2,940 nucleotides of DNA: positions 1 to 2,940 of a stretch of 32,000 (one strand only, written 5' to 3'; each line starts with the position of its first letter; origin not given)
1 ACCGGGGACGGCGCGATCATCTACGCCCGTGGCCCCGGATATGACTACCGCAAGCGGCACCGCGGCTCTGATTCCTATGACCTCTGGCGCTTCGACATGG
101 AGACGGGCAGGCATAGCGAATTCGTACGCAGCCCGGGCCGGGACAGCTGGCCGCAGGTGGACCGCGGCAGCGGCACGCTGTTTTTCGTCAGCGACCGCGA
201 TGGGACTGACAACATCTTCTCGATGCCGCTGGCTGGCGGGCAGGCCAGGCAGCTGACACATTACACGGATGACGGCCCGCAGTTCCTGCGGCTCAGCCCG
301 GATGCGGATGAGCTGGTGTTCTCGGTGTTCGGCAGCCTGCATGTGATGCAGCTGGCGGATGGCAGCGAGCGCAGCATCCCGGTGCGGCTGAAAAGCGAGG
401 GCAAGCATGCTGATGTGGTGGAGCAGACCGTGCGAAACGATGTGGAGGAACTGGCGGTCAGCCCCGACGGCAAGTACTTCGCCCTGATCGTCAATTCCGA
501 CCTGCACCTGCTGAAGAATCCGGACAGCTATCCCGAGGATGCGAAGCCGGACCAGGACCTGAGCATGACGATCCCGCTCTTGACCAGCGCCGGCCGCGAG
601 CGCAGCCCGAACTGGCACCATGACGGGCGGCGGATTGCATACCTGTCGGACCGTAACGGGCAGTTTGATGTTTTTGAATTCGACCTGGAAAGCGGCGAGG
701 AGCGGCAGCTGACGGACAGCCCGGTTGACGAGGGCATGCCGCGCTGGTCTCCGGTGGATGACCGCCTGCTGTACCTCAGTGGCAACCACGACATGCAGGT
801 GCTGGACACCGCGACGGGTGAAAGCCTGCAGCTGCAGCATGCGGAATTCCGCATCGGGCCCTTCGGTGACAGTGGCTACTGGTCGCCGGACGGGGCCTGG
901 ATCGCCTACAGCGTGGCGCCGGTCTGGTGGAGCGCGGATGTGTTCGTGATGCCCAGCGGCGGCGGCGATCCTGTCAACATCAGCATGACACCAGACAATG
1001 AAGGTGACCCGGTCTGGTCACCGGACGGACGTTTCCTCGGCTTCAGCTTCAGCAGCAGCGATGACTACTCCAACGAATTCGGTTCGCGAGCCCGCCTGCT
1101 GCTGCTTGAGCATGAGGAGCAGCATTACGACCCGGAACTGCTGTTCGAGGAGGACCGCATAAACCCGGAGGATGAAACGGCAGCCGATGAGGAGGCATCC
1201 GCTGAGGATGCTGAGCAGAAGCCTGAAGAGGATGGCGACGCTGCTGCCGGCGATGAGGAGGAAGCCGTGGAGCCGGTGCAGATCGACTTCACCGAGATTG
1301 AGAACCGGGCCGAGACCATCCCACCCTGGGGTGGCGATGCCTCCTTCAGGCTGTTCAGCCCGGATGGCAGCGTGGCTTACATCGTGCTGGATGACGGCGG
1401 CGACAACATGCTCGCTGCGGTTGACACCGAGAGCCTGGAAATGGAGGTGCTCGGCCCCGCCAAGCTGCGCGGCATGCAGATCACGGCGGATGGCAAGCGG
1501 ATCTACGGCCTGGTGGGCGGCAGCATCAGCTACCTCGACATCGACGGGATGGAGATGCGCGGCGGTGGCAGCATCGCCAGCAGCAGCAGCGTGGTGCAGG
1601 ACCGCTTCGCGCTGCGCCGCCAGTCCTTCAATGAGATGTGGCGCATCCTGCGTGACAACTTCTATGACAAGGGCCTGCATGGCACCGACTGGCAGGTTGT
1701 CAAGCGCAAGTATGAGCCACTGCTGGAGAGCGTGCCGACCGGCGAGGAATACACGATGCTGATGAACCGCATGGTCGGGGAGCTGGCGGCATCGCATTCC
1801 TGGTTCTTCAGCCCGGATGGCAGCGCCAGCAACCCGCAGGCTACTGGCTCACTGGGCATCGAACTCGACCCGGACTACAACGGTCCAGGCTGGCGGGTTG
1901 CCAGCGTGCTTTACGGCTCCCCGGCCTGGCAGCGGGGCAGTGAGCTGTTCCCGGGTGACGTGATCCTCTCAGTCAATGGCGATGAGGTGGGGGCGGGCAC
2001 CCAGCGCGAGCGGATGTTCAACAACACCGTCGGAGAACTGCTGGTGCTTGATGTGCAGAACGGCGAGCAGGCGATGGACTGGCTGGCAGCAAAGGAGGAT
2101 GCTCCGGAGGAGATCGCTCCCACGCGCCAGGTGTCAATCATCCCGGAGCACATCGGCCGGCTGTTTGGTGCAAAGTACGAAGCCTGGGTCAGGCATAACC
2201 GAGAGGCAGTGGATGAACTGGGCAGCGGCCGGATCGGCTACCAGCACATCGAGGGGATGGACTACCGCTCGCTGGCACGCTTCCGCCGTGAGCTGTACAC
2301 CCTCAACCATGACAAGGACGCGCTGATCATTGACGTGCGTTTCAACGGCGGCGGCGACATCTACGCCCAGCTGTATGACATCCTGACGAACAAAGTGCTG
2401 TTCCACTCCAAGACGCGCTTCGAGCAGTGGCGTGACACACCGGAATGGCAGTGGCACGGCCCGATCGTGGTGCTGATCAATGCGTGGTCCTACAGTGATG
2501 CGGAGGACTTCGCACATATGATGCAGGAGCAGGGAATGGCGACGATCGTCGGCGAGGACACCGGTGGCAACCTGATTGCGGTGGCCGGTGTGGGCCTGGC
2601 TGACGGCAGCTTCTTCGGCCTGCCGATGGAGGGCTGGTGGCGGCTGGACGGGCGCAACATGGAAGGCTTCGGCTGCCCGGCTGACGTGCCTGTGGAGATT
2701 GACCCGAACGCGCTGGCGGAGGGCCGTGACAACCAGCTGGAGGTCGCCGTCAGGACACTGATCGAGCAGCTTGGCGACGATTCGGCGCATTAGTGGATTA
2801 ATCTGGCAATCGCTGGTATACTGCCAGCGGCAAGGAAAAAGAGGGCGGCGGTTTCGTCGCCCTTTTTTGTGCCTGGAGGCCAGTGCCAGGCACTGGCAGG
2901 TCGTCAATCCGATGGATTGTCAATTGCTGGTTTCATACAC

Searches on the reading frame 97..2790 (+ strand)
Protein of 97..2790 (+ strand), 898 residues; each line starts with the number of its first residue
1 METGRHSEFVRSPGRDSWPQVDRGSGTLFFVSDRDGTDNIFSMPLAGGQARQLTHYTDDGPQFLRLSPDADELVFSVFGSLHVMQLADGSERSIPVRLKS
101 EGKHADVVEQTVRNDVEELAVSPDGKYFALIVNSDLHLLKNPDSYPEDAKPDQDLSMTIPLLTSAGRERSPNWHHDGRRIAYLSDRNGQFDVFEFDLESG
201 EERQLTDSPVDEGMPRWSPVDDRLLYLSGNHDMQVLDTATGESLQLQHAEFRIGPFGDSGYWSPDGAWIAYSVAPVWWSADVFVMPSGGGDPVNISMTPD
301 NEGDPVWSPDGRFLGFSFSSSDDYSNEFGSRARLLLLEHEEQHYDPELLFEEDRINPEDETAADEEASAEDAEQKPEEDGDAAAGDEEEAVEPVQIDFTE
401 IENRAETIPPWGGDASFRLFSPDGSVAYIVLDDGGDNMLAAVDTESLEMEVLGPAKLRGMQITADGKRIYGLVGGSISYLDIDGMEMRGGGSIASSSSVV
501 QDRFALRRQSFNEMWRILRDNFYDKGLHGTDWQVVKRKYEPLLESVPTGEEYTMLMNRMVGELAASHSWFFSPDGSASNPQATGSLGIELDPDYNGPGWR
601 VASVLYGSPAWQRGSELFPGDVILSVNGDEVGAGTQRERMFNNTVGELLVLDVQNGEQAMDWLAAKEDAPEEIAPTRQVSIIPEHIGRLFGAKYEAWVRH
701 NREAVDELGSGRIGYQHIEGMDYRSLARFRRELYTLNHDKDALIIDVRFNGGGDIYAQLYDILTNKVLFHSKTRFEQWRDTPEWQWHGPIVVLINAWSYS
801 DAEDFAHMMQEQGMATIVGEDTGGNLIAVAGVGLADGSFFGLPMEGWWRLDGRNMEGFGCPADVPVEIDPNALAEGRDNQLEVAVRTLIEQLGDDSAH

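Call 8: search_protein_families(library=pfam, proteins=[window:97-2790:+], max_evalue=0.001)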
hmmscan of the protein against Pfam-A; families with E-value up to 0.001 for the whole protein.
window:97-2790:+ (898 aa): 8 families
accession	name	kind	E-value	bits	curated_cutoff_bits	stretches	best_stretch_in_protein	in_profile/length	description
PF03572.23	Peptidase_S41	-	5.4e-26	91.6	24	1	712-865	1-164/165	Peptidase family S41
PF07676.18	PD40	-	3.9e-19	68.5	20.9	1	160-193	3-37/38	WD40-like Beta Propeller Repeat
PF14684.11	Tricorn_C1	-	2.8e-17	62.8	24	1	507-561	5-59/59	Tricorn protease C1 domain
PF00595.29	PDZ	-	1.3e-05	25.9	23.2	1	582-631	8-57/81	PDZ domain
PF00930.27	DPPIV_N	-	2e-05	23.9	22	0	191-246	24-78/354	Dipeptidyl peptidase IV (DPP IV) N-terminal region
PF17820.7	PDZ_6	-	0.00014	22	27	1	601-653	2-52/54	PDZ domain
PF14685.13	PDZ_Tricorn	-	0.00019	21.8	25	1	584-658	1-81/88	Tricorn protease PDZ domain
PF13180.12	PDZ_2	-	0.00035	21.2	27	1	584-651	1-65/80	PDZ domain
